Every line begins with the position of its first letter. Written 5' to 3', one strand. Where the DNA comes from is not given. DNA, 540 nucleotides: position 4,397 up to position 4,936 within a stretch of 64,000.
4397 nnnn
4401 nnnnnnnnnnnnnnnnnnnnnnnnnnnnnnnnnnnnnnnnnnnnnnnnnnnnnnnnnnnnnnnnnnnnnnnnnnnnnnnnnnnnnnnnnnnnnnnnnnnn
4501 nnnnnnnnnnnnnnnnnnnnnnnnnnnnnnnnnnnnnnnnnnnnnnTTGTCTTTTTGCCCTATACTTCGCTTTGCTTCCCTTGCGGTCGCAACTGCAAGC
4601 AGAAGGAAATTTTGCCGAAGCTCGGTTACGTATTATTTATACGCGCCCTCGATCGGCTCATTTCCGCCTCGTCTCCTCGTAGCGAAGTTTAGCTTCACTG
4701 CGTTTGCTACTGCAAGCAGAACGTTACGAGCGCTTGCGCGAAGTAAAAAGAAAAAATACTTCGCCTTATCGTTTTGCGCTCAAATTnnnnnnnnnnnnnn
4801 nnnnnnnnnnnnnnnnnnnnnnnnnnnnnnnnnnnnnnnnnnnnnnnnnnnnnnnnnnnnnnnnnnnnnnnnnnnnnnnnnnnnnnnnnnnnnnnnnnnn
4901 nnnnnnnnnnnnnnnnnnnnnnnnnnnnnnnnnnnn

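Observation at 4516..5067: Modular dispersed repeat family in long spacers (copies at 4.5 kb, 25.3 kb and 45.5 kb)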

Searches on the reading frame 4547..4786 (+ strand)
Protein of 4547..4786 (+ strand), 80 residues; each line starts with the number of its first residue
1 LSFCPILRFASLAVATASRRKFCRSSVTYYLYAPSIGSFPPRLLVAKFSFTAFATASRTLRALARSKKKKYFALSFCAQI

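Call 70: search_protein_families(library=pfam, proteins=[window:4547-4786:+], max_evalue=0.1)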
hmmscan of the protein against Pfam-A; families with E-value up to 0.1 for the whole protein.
window:4547-4786:+ (80 aa): 0 families
